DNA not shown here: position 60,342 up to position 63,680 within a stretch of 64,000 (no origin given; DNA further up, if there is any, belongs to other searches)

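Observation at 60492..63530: Unknown ~1,000-aa protein with CorA-like two-TM topology, no GMN motif, and a ubiquitin-like C-terminal module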

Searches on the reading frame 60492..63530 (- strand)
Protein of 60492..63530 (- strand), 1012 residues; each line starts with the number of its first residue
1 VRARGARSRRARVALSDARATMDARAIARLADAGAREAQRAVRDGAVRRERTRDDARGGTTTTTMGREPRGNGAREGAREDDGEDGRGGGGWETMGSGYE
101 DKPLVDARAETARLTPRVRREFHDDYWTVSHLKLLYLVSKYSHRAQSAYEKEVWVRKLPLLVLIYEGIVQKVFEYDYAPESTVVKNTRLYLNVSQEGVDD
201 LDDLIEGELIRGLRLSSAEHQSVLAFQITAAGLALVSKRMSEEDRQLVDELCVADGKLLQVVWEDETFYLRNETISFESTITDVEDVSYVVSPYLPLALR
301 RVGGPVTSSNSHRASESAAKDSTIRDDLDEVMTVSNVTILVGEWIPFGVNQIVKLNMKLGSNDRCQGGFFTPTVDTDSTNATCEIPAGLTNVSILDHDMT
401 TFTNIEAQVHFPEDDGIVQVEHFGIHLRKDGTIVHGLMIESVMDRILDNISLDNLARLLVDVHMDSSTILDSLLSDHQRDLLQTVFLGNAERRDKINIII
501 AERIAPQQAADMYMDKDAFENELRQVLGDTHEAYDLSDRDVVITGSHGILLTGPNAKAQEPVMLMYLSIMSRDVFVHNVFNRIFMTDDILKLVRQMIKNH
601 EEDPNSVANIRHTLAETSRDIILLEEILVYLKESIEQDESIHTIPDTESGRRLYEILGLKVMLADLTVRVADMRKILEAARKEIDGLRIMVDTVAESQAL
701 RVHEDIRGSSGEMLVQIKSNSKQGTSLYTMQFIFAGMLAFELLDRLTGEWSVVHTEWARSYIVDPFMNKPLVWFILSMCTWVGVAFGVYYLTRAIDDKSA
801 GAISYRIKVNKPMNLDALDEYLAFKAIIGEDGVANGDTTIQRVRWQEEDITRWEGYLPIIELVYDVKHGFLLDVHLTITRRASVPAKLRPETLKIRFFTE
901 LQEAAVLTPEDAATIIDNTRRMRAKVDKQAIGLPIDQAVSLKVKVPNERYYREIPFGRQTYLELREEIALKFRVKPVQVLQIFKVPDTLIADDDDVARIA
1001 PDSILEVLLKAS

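Call 3: search_protein_families(library=pfam, proteins=[window:60492-63530:-], max_evalue=1)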
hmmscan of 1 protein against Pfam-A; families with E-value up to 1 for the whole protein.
window:60492-63530:- (1012 aa): 0 families

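Call 4: search_solved_structures(query=window:60492-63530:-, max_evalue=1, show_alignments=2)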
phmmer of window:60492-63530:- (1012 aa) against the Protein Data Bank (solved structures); distinct sequences matched with E-value up to 1: 0.

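Call 5: search_protein_families(library=ncbifam, proteins=[window:60492-63530:-], max_evalue=1)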
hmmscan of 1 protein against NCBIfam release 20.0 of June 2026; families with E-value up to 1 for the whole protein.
window:60492-63530:- (1012 aa): 1 family
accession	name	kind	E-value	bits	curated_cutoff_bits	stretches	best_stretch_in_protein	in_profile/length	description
NF002201.0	PRK01064.1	equivalog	0.016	15.7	85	1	650-706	18-74/78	hypothetical protein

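Call 6: find_homologous_proteins(query=window:60492-63530:-, max_evalue=0.001)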
Query window:60492-63530:- (1012 aa): 214 proteins with E <= 0.001 among 8000 candidates; the best 120 are listed.
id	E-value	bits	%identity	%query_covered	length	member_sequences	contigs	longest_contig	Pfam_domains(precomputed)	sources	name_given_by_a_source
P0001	0.0e+0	2236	100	100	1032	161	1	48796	PF27231.1,PF27687.1,PF27230.1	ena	-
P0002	0.0e+0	2094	95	97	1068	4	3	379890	PF27231.1,PF27687.1,PF27230.1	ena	-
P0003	0.0e+0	1843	86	95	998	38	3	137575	PF27231.1,PF27687.1,PF27230.1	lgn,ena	-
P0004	0.0e+0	1818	83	98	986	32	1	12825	PF27231.1,PF27687.1,PF27230.1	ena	-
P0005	0.0e+0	1817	81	100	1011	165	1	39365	PF27231.1,PF27687.1,PF27230.1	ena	-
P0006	0.0e+0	1782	86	91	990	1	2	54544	PF27231.1,PF27687.1,PF27230.1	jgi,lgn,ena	-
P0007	0.0e+0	1762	83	93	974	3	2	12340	PF27231.1,PF27687.1,PF27230.1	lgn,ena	-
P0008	0.0e+0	1727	82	93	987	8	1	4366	PF27231.1,PF27687.1,PF27230.1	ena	-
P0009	0.0e+0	1714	77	99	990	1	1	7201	PF27231.1,PF27687.1,PF27230.1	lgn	-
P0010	0.0e+0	1523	77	93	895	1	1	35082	PF27231.1,PF27687.1,PF27230.1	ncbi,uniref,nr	ncbi:hypothetical protein BE221DRAFT_195435 [Ostreococcus tauri]|uniref:Uncharacterized protein n=1 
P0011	0.0e+0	1415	69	88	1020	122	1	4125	PF27231.1,PF27687.1,PF27230.1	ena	-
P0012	0.0e+0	1411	67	91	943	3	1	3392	PF27231.1,PF27687.1,PF27230.1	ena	-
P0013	0.0e+0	1409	68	88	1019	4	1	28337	PF27231.1,PF27687.1,PF27230.1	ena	-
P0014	0.0e+0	1409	68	89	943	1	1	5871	PF27231.1,PF27687.1,PF27230.1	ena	-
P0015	0.0e+0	1405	67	90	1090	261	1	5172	PF27231.1,PF27687.1,PF27230.1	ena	-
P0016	0.0e+0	1404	67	90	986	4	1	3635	PF27231.1,PF27687.1,PF27230.1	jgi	jgi:hypothetical protein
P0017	0.0e+0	1362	67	88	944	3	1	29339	PF27231.1,PF27687.1,PF27230.1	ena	-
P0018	0.0e+0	1356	66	88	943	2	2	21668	PF27231.1,PF27687.1,PF27230.1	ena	-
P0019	0.0e+0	1355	64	89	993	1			PF27231.1,PF27687.1,PF27230.1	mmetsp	mmetsp:Transcript_30863/g.100476 ORF Transcript_30863/g.100476 Transcript_30863/m.100476 type:comple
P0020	0.0e+0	1306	64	87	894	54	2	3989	PF27231.1,PF27687.1,PF27230.1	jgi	jgi:WD repeat-containing protein 35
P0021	0.0e+0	1289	61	92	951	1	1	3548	PF27231.1,PF27687.1,PF27230.1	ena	-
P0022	0.0e+0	1289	61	92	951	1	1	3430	PF27231.1,PF27687.1,PF27230.1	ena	-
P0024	0.0e+0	1286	61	91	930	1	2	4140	PF27231.1,PF27687.1,PF27230.1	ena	-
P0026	0.0e+0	1278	61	91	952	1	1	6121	PF27231.1,PF27687.1,PF27230.1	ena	-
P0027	0.0e+0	1278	60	89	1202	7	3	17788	PF27231.1,PF27687.1,PF27230.1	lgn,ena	-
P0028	0.0e+0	1277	61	91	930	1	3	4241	PF27231.1,PF27687.1,PF27230.1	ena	-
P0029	0.0e+0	1272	61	91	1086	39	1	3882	PF27231.1,PF27687.1,PF27230.1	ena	-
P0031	8.7e-277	939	70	58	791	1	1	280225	PF27231.1,PF27230.1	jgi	jgi:WD repeat-containing protein 35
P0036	2.2e-238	812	48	78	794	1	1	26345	PF27231.1,PF27230.1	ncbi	-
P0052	3.2e-202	692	44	77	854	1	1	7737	PF27231.1,PF27230.1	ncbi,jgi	jgi:hypothetical protein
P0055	4.4e-196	672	43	77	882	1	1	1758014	PF27231.1,PF27230.1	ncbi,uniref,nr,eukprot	ncbi:hypothetical protein Poli38472_005134 [Pythium oligandrum]|uniref:Uncharacterized protein n=1 T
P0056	6.8e-195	668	45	75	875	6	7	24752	PF27231.1,PF27230.1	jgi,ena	jgi:WD repeat-containing protein 35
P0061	1.5e-193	664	40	90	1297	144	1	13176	PF27231.1,PF10263.16,PF27230.1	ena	-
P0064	1.3e-192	661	44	74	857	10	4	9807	PF27231.1,PF27230.1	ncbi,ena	-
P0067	9.2e-192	658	43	75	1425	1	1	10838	PF27231.1,PF27230.1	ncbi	ncbi:unnamed protein product, partial [Symbiodinium sp. KB8]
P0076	3.6e-189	649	39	79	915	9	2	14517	PF27231.1,PF27230.1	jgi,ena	jgi:WD repeat-containing protein 35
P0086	4.8e-186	639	42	77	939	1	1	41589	PF27231.1,PF27230.1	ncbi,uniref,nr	ncbi:hypothetical protein PROFUN_13875 [Planoprotostelium fungivorum]|uniref:Uncharacterized protein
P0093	3.1e-182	626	41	77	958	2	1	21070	PF27231.1,PF27230.1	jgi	jgi:hypothetical protein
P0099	2.8e-180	620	39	78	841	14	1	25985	PF27231.1,PF27230.1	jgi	jgi:hypothetical protein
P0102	5.5e-177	609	40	63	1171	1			PF27231.1,PF27230.1,PF00179.32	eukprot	eukprot:g2067.t1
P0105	3.5e-176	606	44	62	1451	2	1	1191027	PF27231.1,PF27230.1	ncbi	ncbi:WD repeat-containing protein 35 [Pycnococcus provasolii]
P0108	5.5e-174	599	39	75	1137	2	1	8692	PF27231.1,PF27230.1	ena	-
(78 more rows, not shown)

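Call 13: search_solved_structures(query=A2, max_evalue=10, show_alignments=2)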
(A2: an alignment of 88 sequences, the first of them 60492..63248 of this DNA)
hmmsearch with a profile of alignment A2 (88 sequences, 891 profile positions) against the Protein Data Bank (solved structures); distinct sequences matched with E-value up to 10: 2.
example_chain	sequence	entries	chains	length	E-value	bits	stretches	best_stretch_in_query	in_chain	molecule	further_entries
8qkd_A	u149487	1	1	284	7.9e-08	33.9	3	509-570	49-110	sc-CC-5-24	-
2wpr_A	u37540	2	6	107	0.63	11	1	495-585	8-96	TRIMERIC AUTOTRANSPORTER ADHESIN FRAGMENT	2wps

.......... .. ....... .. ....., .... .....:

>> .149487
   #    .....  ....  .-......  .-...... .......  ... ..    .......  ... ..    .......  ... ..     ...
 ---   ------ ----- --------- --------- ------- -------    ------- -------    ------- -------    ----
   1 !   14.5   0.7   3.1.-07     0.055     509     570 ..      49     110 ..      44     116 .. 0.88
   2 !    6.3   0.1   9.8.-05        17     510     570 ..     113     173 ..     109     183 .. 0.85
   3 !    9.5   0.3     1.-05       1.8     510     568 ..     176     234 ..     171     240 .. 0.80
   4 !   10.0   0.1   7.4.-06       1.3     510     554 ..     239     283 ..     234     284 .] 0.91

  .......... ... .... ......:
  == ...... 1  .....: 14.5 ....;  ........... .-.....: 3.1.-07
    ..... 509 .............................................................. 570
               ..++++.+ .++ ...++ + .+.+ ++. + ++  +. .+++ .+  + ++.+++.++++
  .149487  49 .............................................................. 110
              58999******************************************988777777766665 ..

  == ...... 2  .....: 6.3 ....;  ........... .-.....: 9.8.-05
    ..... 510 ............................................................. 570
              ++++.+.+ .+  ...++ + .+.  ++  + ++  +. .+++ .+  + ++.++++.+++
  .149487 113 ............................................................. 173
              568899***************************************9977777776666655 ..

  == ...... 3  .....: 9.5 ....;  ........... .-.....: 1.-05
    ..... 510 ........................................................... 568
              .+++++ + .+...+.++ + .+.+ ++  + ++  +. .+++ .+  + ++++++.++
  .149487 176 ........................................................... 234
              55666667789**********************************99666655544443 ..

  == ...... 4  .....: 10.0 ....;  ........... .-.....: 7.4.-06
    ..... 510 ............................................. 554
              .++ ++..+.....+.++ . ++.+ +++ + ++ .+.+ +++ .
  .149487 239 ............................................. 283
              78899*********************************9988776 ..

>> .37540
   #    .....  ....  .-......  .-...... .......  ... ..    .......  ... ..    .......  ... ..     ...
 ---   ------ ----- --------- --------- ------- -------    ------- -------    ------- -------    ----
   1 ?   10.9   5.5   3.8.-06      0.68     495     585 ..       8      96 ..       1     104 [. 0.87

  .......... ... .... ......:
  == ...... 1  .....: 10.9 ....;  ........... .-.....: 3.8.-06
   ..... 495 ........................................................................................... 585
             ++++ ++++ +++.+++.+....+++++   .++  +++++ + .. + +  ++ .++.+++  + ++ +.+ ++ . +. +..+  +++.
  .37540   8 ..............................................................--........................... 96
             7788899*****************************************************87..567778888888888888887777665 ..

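Call 14: search_protein_families(library=pfam, proteins=[P0061, P0102, P0105, P0067, P0055, P0086], max_evalue=0.01)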
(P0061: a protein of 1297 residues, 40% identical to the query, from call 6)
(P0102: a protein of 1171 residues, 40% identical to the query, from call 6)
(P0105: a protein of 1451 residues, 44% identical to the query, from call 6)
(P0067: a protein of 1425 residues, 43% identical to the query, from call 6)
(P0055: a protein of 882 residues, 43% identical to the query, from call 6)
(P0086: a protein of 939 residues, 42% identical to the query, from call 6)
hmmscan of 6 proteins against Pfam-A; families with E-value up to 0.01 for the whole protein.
P0061 (1297 aa): 1 family
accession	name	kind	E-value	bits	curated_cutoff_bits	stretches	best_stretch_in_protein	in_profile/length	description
PF10263.15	SprT-like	-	3.9e-08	33.5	25.6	1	187-316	2-97/108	SprT-like family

P0102 (1171 aa): 1 family
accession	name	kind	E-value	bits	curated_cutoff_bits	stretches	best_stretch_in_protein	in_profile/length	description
PF00179.31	UQ_con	-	5.8e-27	94.4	27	1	977-1077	37-138/140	Ubiquitin-conjugating enzyme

P0105 (1451 aa): 0 families

P0067 (1425 aa): 0 families

P0055 (882 aa): 0 families

P0086 (939 aa): 0 families

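Call 22: predict_structure(alignment_id=A2)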
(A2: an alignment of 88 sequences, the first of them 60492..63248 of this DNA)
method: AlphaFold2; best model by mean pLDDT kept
length: 918 residues; sequences in the alignment: 88
mean_pLDDT: 86.6   pTM: 0.72
mean pLDDT of the five models: 86.6, 86.2, 85.1, 83.7, 82.2
residues with pLDDT >= 90: 525; 70-90: 317; 50-70: 44; < 50: 32
segments of 3 or more residues with pLDDT < 50: 1-21, 837-843
pLDDT, mean of each block of 10 residues (from residue 1): 35 41 66 92 95 90 95 94 88 87 92 93 83 94 94 95 94 93 91 92 90 91 77 83 96 92 90 87 85 89 93 88 90 95 94 89 92 91 92 86 95 91 87 91 92 93 93 95 92 93 87 91 95 95 90 91 94 95 95 94 85 71 69 76 79 60 71 74 83 82 79 90 93 89 87 89 92 91 85 82 91 88 65 47 74 91 84 94 94 85 89 85
secondary structure, 60 per line:
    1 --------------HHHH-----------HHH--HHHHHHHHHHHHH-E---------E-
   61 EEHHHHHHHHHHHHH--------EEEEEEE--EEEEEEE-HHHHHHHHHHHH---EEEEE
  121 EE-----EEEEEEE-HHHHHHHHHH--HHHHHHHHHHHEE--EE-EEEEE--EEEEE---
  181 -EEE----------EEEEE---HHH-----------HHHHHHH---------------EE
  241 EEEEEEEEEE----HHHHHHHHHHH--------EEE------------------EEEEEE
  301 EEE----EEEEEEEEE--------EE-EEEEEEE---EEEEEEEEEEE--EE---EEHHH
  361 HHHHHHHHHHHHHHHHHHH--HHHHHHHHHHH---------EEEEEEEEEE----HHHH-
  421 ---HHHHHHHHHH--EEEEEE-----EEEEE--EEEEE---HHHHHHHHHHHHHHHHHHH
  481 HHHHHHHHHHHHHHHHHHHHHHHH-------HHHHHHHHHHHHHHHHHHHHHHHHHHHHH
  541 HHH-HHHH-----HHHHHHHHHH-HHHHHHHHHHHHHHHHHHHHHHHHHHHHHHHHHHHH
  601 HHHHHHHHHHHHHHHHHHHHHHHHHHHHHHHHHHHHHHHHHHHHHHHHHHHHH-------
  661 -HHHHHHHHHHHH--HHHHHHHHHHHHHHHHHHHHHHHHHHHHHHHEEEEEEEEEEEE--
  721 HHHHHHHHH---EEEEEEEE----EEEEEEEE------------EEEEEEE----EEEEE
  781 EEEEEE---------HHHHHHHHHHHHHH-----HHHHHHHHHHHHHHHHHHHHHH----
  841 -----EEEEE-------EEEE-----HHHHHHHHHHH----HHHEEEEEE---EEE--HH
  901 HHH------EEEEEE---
elements in order (helices of 4 or more, strands of 3 or more residues): H15-18 H35-47 H63-75 E84-90 E93-99 H101-112 E116-122 E128-134 H136-145 H148-158 E166-170 E173-177 E182-184 E195-199 H217-223 E239-250 H255-265 E274-276 E295-303 E308-316 E328-334 E338-348 H358-379 H382-392 E402-411 H416-419 H424-433 E436-441 E447-451 E454-458 H462-504 H512-543 H545-548 H554-563 H565-653 H662-673 H676-706 E707-718 H721-729 E733-740 E745-752 E765-771 E776-786 H796-809 H815-836 E846-850 E858-861 H867-877 E885-890 E894-896 H899-903 E910-915

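Call 25: fold_search(model_id=the predicted structure, library=pdb)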
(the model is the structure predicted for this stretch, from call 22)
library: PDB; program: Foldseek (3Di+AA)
matches with E <= 10: 1145; with E <= 0.001: 0
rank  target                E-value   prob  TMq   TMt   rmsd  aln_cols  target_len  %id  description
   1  8tmc_C                1.7e-03  1.00  0.13  0.32  20.7       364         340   10  Cryo-EM structure of CorA in complex with conformation-specific synthetic antibody C12 and 20 mM MgCl2, State MG20-2 (released 2025-02-12)
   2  8tmc_A                6.3e-03  1.00  0.13  0.33  21.2       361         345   11  Cryo-EM structure of CorA in complex with conformation-specific synthetic antibody C12 and 20 mM MgCl2, State MG20-2 (released 2025-02-12)
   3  8zah_A                1.0e-02  0.93  0.08  0.22  12.6       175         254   12  Crystal structure of the channel protein CorA from Campylobacter jejuni (released 2024-06-19)
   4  8tmi_E                1.3e-02  0.96  0.12  0.28  19.9       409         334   10  Cryo-EM structure of CorA in complex with conformation-specific synthetic antibody C18 and 100 uM MgCl2, State MG0.1-2 (released 2025-02-12)
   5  8zak_A                1.3e-02  0.90  0.08  0.22  12.6       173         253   13  Crystal structure of the channel protein CorA from Campylobacter jejuni in complex with Ni2+ (released 2024-06-19)
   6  8tmn_E                2.5e-02  1.00  0.13  0.31  17.8       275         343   10  Cryo-EM structure of magnesium depleted CorA in complex with conformation-specific synthetic antibody C18, State MGD-1 (released 2025-02-12)
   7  9r64_I                2.7e-02  0.12  0.06  0.07  40.8       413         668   10  CPS secretion pathway Wza-Wzc_C1 (Conf 0) (released 2026-03-04)
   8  5n77_C                3.0e-02  1.00  0.11  0.35  11.3       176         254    8  Crystal structure of the cytosolic domain of the CorA magnesium channel from Escherichia coli in complex with magnesiu (released 2017-07-12)
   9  5n77_E                3.0e-02  1.00  0.11  0.35  10.5       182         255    8  Crystal structure of the cytosolic domain of the CorA magnesium channel from Escherichia coli in complex with magnesiu (released 2017-07-12)
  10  8zak_B                3.0e-02  0.82  0.08  0.23  12.6       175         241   12  Crystal structure of the channel protein CorA from Campylobacter jejuni in complex with Ni2+ (released 2024-06-19)
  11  9ln6_B                3.7e-02  1.00  0.07  0.76   2.3        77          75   17  Structure of human NLRP14-UHRF1 complex (released 2026-03-18)
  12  2faz_B                3.9e-02  1.00  0.07  0.75   2.5        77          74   17  Ubiquitin-Like Domain of Human Nuclear Zinc Finger Protein NP95 (released 2005-12-20)
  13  2fpn                  4.1e-02  0.54  0.08  0.28  19.7       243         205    7  The crystal structure of the ywmB protein from Bacillus subtilis (released 2006-03-14)
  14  1v6e_MODEL_1_A        4.5e-02  1.00  0.08  0.56   5.0        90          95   11  Solution Structure of a N-terminal Ubiquitin-like Domain in Mouse Tubulin-specific Chaperone B (released 2004-12-14)
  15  2ojr                  5.0e-02  1.00  0.07  0.49   3.9        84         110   17  Structure of ubiquitin solved by SAD using the Lanthanide-Binding Tag (released 2007-06-12)
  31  2faz_A                7.6e-02  1.00  0.07  0.74   2.5        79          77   18  Ubiquitin-Like Domain of Human Nuclear Zinc Finger Protein NP95 (released 2005-12-20)
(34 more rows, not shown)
